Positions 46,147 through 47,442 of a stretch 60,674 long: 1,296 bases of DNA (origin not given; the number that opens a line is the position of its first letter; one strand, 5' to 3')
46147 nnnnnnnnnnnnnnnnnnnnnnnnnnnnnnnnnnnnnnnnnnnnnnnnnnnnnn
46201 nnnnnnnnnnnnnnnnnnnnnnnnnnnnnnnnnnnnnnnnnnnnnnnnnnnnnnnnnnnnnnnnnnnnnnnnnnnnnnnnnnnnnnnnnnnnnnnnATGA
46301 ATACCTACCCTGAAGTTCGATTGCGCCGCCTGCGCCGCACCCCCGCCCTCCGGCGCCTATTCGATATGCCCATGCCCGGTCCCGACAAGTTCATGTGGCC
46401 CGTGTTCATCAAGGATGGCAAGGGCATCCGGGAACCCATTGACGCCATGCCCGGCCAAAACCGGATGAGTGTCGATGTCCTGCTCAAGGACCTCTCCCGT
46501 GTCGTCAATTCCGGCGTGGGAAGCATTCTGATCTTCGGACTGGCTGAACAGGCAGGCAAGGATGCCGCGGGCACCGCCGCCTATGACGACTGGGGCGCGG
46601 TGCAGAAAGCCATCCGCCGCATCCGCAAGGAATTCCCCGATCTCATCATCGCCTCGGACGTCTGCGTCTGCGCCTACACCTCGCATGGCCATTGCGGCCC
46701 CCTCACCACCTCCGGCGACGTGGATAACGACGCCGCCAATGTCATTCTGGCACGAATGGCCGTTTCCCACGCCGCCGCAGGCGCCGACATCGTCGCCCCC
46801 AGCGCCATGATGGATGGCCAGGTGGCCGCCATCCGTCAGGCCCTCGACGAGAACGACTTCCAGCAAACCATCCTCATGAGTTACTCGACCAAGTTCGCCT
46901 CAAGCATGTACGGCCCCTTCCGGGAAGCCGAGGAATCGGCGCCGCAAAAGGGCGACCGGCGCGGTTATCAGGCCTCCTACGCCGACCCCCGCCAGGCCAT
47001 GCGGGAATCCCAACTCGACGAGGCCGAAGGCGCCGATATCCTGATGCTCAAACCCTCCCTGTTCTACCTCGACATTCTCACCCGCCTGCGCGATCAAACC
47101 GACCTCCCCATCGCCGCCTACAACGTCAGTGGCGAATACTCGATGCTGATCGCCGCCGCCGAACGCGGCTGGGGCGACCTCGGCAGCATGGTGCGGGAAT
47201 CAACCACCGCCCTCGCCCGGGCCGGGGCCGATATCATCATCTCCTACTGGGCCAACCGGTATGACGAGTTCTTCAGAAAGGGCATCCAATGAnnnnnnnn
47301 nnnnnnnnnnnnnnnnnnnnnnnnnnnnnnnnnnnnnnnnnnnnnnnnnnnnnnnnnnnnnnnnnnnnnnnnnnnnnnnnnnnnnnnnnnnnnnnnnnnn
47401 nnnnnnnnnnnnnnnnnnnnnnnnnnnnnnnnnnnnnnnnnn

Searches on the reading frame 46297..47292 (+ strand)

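Call 30: search_protein_families(library=pfam, proteins=[window:46297-47292:+], max_evalue=0.0001)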
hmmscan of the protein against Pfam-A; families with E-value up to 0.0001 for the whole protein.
window:46297-47292:+ (331 aa): 1 family
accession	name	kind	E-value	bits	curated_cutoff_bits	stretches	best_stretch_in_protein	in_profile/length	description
PF00490.27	ALAD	-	7.2e-127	423.4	24.6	1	7-322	2-314/317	Delta-aminolevulinic acid dehydratase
